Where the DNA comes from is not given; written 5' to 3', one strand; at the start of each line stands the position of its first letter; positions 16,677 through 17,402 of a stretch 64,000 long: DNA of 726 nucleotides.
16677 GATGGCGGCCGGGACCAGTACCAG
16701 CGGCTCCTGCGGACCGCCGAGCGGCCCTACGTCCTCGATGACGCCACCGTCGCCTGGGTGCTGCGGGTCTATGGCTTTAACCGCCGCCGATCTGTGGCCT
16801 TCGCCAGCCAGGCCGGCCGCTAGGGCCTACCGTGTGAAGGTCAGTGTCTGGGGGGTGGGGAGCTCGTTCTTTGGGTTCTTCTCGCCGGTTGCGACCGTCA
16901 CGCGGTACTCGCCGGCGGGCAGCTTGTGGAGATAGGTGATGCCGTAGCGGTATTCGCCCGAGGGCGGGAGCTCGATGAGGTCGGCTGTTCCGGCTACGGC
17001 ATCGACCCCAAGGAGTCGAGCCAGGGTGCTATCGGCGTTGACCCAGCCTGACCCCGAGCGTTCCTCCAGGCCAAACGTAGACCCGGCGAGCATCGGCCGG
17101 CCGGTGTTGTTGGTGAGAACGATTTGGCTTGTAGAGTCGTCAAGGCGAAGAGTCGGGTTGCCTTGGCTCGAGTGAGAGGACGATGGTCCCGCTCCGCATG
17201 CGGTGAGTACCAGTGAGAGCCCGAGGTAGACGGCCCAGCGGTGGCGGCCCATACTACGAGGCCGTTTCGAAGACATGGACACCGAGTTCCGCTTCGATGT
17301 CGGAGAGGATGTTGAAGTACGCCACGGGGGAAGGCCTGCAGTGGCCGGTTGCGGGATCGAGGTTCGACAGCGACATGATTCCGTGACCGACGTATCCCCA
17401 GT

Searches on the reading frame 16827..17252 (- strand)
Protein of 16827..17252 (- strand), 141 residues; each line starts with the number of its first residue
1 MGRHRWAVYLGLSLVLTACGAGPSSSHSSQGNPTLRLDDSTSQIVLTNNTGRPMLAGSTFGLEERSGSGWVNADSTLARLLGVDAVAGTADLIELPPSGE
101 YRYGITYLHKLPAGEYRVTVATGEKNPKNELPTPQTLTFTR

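Call 18: search_protein_families(library=pfam, proteins=[window:16827-17252:-], max_evalue=0.01)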
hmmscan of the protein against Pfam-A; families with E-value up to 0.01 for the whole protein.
window:16827-17252:- (141 aa): 1 family
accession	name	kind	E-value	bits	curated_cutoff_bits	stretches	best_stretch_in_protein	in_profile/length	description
PF20251.4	Big_14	-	0.00015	22.1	27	1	38-119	17-91/104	Bacterial Ig-like domain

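Call 94: search_protein_families(library=pfam, proteins=[window:16827-17249:-], max_evalue=10)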
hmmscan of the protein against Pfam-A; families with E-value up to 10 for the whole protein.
window:16827-17249:- (140 aa): 1 family
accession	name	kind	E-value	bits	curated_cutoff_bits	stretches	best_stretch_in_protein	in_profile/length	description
PF20251.4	Big_14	-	0.00014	22.2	27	1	37-118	17-91/104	Bacterial Ig-like domain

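Call 95: search_solved_structures(query=window:16827-17249:-, max_evalue=10)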
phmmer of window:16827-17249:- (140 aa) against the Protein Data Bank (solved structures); distinct sequences matched with E-value up to 10: 0.

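Call 97: search_dna_similar(query=window:16827-17249:-, collection=plasmids, mode=protein, max_evalue=0.001, max_rows=10)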
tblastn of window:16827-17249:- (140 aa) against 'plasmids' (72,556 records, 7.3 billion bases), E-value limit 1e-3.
No match.
